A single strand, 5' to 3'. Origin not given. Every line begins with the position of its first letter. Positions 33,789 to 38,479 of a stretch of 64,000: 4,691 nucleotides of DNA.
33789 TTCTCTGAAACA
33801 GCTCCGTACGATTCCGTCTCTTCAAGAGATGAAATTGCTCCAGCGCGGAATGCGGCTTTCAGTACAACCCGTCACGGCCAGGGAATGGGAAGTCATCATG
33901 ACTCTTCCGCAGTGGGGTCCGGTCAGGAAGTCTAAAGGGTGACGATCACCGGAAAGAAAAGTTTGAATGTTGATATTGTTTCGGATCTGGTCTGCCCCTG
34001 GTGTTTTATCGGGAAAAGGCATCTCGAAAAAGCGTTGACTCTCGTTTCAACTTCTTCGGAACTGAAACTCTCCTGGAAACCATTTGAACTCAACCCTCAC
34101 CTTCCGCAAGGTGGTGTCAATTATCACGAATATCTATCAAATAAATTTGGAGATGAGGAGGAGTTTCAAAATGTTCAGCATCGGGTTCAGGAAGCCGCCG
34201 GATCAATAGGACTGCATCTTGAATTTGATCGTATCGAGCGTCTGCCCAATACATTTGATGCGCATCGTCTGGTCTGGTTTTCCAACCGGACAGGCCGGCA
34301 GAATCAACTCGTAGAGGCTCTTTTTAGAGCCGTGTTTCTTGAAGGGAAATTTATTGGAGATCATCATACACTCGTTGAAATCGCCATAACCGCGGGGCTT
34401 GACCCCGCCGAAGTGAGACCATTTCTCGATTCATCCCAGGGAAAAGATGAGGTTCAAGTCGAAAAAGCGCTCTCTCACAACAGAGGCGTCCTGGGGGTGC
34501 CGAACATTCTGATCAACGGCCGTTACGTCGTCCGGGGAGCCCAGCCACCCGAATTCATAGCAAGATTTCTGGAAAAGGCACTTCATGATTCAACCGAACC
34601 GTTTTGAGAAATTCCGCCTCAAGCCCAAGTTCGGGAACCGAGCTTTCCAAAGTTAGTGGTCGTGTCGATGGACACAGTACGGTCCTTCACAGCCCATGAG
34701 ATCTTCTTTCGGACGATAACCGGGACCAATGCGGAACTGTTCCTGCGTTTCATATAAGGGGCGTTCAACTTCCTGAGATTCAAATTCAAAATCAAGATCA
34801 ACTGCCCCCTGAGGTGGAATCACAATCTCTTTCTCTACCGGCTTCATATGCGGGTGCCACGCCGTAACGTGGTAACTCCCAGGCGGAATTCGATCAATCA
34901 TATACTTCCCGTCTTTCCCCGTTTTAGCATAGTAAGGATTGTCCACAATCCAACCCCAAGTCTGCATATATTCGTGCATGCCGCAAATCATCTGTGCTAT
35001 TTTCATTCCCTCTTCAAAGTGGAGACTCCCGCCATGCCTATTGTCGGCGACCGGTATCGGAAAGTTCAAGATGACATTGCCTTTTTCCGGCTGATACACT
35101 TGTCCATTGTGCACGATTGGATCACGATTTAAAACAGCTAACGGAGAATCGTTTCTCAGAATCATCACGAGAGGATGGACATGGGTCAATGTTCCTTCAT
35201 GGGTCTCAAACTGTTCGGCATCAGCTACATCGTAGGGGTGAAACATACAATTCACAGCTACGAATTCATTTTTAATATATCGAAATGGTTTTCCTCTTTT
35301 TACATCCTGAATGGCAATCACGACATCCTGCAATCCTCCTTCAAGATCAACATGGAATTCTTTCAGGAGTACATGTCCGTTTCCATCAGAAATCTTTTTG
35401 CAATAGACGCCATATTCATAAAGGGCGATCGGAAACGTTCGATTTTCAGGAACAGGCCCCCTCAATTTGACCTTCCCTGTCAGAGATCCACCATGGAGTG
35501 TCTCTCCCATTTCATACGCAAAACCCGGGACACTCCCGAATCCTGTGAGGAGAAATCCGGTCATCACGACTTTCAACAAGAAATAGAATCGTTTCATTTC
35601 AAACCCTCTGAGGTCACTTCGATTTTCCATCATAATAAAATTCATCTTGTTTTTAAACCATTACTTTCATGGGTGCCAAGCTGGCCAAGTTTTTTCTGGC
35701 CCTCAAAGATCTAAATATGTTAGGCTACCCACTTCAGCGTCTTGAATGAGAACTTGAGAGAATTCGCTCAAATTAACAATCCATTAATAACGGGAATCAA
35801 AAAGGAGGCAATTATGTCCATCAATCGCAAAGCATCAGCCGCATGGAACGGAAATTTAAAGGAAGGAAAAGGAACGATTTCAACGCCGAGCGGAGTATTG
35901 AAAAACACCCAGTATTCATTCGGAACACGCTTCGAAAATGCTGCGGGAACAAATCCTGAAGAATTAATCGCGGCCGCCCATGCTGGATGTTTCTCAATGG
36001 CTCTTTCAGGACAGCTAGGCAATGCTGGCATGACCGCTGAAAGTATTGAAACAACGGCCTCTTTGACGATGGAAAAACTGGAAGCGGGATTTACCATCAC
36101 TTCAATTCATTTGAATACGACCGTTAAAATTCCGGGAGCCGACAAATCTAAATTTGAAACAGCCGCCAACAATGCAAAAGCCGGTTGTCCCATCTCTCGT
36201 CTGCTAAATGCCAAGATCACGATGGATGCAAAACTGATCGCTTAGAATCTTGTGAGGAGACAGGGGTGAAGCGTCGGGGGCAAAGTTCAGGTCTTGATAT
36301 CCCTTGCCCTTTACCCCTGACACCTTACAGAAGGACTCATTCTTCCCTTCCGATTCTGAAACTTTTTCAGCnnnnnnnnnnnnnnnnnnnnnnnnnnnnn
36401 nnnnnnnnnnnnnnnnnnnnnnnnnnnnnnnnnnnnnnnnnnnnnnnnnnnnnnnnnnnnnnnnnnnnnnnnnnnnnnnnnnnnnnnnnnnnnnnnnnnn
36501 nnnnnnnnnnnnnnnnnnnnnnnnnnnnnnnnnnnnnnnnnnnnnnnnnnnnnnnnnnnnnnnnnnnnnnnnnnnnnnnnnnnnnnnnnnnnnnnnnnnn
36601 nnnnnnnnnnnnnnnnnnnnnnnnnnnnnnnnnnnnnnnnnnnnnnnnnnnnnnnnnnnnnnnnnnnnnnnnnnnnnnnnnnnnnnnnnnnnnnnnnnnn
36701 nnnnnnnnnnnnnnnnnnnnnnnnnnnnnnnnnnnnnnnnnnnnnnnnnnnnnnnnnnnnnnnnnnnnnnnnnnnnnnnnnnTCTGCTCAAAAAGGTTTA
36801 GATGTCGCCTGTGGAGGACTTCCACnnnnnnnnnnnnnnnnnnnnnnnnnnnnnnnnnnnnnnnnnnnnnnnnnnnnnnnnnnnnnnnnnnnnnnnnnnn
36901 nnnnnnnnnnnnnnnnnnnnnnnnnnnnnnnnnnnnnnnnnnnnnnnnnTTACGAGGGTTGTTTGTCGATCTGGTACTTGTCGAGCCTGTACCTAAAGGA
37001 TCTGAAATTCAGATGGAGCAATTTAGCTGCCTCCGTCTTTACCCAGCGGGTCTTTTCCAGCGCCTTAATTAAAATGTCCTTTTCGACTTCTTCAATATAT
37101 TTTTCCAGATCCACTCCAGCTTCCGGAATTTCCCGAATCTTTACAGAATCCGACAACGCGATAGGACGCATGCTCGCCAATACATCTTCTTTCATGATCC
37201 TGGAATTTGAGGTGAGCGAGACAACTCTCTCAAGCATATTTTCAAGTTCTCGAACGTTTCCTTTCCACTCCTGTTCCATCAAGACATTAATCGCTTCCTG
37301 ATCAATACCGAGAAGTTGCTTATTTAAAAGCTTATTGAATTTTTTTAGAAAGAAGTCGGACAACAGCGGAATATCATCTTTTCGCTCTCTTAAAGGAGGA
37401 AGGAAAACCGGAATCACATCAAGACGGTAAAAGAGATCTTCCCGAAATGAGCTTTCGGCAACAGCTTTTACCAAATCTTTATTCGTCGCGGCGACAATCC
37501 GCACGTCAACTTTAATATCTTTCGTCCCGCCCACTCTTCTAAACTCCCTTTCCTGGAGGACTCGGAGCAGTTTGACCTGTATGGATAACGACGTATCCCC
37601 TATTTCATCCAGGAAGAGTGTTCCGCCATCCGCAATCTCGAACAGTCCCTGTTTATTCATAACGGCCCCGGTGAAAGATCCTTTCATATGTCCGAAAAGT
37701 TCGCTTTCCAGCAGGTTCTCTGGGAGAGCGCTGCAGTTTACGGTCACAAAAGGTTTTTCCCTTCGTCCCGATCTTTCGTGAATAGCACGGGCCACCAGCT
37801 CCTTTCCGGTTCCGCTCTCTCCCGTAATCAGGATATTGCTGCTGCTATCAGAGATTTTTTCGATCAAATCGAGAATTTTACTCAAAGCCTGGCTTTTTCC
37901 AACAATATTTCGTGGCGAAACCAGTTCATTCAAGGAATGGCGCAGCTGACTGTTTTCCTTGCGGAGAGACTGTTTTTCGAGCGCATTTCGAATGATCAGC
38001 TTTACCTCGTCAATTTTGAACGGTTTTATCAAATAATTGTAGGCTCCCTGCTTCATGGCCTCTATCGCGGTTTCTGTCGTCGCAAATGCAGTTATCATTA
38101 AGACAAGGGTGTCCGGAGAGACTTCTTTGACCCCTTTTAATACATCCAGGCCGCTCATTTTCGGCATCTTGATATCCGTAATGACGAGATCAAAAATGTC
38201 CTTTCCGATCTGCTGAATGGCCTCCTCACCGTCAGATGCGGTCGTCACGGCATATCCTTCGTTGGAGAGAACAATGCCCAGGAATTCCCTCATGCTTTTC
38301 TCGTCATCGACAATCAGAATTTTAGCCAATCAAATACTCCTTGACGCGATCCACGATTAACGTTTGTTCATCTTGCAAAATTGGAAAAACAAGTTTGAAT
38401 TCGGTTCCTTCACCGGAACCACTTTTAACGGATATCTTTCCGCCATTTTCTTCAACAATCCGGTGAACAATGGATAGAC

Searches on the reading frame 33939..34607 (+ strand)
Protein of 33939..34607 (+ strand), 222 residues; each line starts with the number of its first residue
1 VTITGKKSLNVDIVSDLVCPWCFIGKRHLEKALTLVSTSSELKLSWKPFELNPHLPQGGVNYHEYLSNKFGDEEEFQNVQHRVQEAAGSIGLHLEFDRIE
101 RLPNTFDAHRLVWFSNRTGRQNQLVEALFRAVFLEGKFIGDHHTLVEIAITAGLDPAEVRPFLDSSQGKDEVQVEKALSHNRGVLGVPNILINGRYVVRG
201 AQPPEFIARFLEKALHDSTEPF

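Call 115: search_protein_families(library=pfam, proteins=[window:33939-34607:+], max_evalue=0.000001)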
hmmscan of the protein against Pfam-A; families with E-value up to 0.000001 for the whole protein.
window:33939-34607:+ (222 aa): 1 family
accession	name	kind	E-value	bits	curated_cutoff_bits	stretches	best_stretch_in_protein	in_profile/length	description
PF01323.26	DSBA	-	1.4e-40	139.5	25.6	1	11-211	2-190/191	DSBA-like thioredoxin domain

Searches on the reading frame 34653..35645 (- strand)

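Call 115: search_protein_families(library=pfam, proteins=[window:34653-35645:-], max_evalue=0.000001)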
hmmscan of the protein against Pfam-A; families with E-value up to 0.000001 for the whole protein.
window:34653-35645:- (330 aa): 1 family
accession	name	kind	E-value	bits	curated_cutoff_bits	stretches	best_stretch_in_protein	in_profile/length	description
PF13620.12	CarboxypepD_reg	-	1e-07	32.6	32.3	1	238-287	30-80/82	Carboxypeptidase regulatory-like domain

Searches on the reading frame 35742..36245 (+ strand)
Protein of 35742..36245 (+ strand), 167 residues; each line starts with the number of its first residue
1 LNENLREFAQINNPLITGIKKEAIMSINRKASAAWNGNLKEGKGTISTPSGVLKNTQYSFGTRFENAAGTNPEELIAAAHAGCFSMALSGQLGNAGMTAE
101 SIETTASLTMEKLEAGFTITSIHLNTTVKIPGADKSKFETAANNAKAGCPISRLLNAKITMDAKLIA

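Call 115: search_protein_families(library=pfam, proteins=[window:35742-36245:+], max_evalue=0.000001)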
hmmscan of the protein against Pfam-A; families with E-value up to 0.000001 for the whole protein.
window:35742-36245:+ (167 aa): 1 family
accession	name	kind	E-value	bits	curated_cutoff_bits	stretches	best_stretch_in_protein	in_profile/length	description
PF02566.24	OsmC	-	1.6e-19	70.6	27.5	1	68-162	4-98/100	OsmC-like protein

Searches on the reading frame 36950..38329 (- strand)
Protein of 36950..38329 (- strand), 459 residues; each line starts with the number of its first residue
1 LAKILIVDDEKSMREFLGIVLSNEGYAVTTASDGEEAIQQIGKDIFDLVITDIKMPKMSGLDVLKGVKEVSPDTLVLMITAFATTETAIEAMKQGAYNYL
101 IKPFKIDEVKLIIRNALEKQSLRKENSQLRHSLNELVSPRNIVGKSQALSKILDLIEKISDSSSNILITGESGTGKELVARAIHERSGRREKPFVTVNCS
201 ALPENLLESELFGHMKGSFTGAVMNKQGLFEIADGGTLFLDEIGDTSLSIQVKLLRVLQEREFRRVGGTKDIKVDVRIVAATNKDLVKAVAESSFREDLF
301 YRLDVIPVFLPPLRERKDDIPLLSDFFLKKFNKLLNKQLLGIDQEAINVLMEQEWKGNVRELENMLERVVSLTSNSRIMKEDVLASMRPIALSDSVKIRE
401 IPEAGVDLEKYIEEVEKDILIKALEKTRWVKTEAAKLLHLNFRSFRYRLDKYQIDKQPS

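Call 45: search_protein_families(library=pfam, proteins=[window:36950-38329:-], max_evalue=0.00001)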
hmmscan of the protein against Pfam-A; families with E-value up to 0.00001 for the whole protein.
window:36950-38329:- (459 aa): 8 families
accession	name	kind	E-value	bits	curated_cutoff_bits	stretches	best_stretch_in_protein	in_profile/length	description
PF00158.32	Sigma54_activat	-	3.8e-73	245.1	20.2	1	142-308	1-167/168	Sigma-54 interaction domain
PF00072.30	Response_reg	-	3.2e-30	105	30.2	1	4-113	1-110/111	Response regulator receiver domain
PF14532.12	Sigma54_activ_2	-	7.1e-24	85.1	25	1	143-313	1-138/138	Sigma-54 interaction domain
PF25601.1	AAA_lid_14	-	2.8e-22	78.8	27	1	314-388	1-75/87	AAA+ ATPase lid domain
PF02954.25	HTH_8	-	1.7e-13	50.5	22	1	412-452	2-42/42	Bacterial regulatory protein, Fis family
PF07728.20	AAA_5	-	2.8e-11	44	22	1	165-285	1-124/139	AAA domain (dynein-related subfamily)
PF20030.5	bpMoxR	-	7.3e-07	28.9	27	1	150-283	18-145/205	MoxR domain in the MoxR-vWA-beta-propeller ternary systems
PF13191.12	AAA_16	-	2.1e-06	28.8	32.6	1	142-202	2-63/167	AAA ATPase domain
